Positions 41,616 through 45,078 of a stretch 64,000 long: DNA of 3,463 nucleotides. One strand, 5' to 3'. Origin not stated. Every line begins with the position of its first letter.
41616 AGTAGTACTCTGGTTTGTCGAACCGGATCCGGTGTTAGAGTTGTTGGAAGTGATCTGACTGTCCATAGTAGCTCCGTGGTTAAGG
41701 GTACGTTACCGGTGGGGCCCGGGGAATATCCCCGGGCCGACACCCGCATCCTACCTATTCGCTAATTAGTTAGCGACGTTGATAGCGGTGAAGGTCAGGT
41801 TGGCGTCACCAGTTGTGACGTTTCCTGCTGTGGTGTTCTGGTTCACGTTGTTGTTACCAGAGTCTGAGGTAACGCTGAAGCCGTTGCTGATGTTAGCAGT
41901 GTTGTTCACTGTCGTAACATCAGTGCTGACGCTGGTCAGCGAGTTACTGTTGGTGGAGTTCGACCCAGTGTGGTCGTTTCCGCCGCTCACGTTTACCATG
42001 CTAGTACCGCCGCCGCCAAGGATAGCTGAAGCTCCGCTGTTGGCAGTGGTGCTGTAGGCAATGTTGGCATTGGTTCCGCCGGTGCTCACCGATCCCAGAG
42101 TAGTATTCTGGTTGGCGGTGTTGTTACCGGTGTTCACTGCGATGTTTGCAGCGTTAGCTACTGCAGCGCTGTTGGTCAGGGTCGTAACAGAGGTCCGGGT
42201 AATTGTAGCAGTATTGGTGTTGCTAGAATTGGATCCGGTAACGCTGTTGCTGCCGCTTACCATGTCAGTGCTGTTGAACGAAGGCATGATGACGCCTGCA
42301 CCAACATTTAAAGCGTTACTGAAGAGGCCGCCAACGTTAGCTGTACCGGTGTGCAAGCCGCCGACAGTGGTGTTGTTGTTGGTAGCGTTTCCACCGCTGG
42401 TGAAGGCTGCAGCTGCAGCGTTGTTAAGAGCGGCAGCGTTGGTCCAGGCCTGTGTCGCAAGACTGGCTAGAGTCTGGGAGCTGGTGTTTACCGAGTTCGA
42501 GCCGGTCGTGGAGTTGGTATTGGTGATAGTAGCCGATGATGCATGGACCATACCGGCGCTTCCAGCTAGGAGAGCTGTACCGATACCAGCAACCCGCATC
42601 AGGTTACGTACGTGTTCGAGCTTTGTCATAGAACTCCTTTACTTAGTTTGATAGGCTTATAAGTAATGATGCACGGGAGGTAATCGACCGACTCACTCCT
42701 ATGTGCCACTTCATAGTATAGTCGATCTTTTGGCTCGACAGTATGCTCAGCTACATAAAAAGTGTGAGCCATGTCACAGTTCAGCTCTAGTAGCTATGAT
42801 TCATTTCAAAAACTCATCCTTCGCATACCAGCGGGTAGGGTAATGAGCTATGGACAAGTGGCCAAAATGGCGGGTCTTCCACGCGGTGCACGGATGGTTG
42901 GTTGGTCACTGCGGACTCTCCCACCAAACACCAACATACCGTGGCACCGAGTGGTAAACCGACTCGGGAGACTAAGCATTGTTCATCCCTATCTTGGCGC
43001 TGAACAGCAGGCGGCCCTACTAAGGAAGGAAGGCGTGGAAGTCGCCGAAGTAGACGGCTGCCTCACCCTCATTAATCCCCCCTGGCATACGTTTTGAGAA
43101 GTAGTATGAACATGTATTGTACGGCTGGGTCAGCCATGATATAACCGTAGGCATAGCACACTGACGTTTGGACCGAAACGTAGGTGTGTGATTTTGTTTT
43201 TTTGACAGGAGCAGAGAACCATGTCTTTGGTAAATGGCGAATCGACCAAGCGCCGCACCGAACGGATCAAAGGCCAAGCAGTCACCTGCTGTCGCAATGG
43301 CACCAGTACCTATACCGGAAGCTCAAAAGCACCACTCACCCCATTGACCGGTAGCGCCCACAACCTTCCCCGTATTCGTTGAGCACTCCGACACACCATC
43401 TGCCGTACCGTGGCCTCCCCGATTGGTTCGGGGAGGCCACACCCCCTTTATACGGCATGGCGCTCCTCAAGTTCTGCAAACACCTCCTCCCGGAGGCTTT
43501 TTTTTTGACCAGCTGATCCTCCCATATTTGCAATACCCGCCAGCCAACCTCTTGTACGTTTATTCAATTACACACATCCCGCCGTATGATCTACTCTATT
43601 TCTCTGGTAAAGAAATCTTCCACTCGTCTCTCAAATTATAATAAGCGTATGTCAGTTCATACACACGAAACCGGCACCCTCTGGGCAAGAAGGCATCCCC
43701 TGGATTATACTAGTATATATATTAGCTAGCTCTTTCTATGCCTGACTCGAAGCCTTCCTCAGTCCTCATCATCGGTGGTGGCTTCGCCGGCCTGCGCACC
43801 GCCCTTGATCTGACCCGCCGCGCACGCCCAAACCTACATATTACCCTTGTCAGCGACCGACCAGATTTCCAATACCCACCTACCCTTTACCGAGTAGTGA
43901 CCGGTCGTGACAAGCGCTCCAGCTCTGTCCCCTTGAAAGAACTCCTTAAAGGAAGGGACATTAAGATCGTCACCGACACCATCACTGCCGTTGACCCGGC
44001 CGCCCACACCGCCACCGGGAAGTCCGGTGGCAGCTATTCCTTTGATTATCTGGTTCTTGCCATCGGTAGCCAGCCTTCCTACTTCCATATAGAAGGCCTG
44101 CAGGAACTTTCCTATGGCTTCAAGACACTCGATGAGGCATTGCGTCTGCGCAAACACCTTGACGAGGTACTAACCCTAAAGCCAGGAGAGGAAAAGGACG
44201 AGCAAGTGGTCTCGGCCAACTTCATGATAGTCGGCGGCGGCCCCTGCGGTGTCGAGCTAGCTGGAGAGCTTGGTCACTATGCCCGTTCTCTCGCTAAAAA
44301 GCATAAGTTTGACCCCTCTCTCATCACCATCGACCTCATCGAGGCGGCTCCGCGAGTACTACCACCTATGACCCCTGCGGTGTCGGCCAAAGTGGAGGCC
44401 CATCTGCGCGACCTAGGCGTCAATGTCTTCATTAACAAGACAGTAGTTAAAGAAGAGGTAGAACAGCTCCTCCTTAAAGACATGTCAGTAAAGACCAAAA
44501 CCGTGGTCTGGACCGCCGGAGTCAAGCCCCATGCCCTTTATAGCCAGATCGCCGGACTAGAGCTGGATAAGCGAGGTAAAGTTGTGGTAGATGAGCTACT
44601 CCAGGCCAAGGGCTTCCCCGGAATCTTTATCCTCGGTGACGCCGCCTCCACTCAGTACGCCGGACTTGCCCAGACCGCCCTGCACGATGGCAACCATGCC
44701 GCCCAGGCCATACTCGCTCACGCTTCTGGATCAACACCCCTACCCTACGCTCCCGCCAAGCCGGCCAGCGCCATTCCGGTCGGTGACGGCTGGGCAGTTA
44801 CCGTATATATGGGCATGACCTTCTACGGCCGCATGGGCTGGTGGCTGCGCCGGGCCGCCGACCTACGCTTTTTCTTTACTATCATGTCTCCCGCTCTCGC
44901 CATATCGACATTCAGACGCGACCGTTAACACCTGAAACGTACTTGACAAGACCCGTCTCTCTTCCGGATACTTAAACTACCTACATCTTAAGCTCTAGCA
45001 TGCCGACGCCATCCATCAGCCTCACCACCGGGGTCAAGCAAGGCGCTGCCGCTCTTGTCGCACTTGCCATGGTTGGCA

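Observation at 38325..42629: Sortase plus three paralogous Asn/Thr/Gly-rich repeat proteins: candidate undescribed sortase-dependent surface fibre or adhesin locus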

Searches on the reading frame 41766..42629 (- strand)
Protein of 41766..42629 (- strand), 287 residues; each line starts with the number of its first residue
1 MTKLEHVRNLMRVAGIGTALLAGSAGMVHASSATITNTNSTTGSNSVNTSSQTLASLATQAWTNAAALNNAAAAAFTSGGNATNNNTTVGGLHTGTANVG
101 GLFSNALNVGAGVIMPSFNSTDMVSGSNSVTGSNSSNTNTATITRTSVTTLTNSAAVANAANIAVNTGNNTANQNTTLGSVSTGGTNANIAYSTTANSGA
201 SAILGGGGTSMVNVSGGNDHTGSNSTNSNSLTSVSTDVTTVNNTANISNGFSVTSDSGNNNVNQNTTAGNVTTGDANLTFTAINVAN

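Call 3: search_protein_families(library=pfam, proteins=[window:41766-42629:-], max_evalue=1)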
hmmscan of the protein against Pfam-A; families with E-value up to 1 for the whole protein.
window:41766-42629:- (287 aa): 0 families

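Call 4: search_protein_families(library=ncbifam, proteins=[window:41766-42629:-], max_evalue=1)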
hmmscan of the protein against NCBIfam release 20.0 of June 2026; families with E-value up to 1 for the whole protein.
window:41766-42629:- (287 aa): 0 families

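Call 31: find_homologous_proteins(query=window:41766-42629:-, max_evalue=0.001)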
Query window:41766-42629:- (287 aa): 24 proteins with E <= 0.001 among 8000 candidates.
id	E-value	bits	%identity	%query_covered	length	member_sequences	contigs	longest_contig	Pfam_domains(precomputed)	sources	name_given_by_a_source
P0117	5.2e-32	130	40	98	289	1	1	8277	-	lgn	-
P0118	1.2e-30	125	31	98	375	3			-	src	-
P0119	1.2e-29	122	36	87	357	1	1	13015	-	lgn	-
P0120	2.7e-28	118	35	93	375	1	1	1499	-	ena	-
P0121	1.7e-27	115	40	100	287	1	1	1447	-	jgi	jgi:hypothetical protein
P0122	4.6e-27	113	37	98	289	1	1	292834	-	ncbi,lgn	-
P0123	1.1e-26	112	38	97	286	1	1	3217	-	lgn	-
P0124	6.1e-24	103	39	85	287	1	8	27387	-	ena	-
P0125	5.8e-22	97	35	98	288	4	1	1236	-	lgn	-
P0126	1.2e-21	96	38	94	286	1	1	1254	-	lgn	-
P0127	1.2e-20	92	35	98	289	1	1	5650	-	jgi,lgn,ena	-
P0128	9.5e-20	90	37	100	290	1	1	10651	-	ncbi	-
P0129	6.2e-19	87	42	60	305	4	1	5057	-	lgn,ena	-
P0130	5.3e-15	74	37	56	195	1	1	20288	-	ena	-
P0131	8.4e-15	73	41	57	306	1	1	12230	-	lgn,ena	-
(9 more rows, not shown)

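Call 35: search_solved_structures(query=A3, max_evalue=10, show_alignments=2)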
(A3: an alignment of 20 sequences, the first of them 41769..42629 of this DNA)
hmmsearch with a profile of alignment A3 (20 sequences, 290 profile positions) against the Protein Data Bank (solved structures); distinct sequences matched with E-value up to 10: 0.

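Call 41: predict_structure(alignment_id=A3)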
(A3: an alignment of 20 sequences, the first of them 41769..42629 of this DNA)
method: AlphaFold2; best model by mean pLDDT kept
length: 287 residues; sequences in the alignment: 20
mean_pLDDT: 48.5   pTM: 0.39
mean pLDDT of the five models: 48.5, 46.7, 46.2, 41.3, 30.6
residues with pLDDT >= 90: 0; 70-90: 2; 50-70: 113; < 50: 172
segments of 3 or more residues with pLDDT < 50: 1-41, 50-54, 65-74, 97-107, 112-129, 153-161, 188-220, 249-251, 276-287
pLDDT, mean of each block of 10 residues (from residue 1): 35 35 35 44 47 49 48 51 59 52 48 48 47 51 53 48 54 66 51 45 43 40 49 51 49 52 63 51 43
secondary structure, 60 per line:
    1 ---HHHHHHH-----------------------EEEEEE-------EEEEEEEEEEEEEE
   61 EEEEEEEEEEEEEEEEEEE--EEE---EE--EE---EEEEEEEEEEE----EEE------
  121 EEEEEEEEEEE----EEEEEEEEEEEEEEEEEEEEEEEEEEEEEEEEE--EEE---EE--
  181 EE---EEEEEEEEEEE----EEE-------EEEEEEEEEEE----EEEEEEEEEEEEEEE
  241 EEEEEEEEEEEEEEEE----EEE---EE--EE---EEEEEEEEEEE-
elements in order: H4-10 E34-39 E47-79 E82-84 E97-107 E112-114 E121-131 E136-168 E171-173 E186-196 E201-203 E211-221 E226-256 E261-263 E276-286

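Call 91: search_protein_families(library=pfam, alignment_id=A3, max_evalue=0.1)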
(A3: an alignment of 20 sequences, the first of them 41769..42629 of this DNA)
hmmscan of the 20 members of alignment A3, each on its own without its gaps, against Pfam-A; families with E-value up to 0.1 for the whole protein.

A. member 1, window:41769-42629:- (287 aa): 0 families

B. families by the number of members that match (of 20 scanned): 0 families

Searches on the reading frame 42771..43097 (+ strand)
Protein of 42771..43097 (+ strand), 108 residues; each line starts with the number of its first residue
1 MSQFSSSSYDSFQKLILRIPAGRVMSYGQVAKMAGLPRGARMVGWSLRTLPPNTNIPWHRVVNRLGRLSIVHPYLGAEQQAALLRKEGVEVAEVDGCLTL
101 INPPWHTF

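Call 47: search_protein_families(library=pfam, proteins=[window:42771-43097:+], max_evalue=0.001)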
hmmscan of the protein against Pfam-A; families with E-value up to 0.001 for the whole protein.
window:42771-43097:+ (108 aa): 1 family
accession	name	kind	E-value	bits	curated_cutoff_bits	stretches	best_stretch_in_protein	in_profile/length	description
PF01035.26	DNA_binding_1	-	1.3e-22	79.9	27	1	12-89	6-81/81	6-O-methylguanine DNA methyltransferase, DNA binding domain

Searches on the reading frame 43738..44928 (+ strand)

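Call 47: search_protein_families(library=pfam, proteins=[window:43738-44928:+], max_evalue=0.001)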
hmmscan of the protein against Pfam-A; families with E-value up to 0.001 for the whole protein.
window:43738-44928:+ (396 aa): 6 families
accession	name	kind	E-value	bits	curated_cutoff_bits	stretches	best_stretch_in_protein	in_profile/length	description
PF07992.20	Pyr_redox_2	-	2.2e-48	165.6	26.1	1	8-318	2-291/291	Pyridine nucleotide-disulphide oxidoreductase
PF00070.33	Pyr_redox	-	9.7e-11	42.5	22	1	162-242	2-69/82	Pyridine nucleotide-disulphide oxidoreductase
PF13454.12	NAD_binding_9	-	1.3e-08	35.4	21.8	0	11-42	2-34/155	FAD-NAD(P)-binding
PF13738.12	Pyr_redox_3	-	4.5e-05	23.3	30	0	164-179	2-17/305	Pyridine nucleotide-disulphide oxidoreductase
PF01266.30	DAO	-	5.2e-05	23.4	27.9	1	9-43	2-33/353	FAD dependent oxidoreductase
PF05834.18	Lycopene_cycl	-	0.00013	21.6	23.4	0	9-48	2-40/380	Lycopene cyclase protein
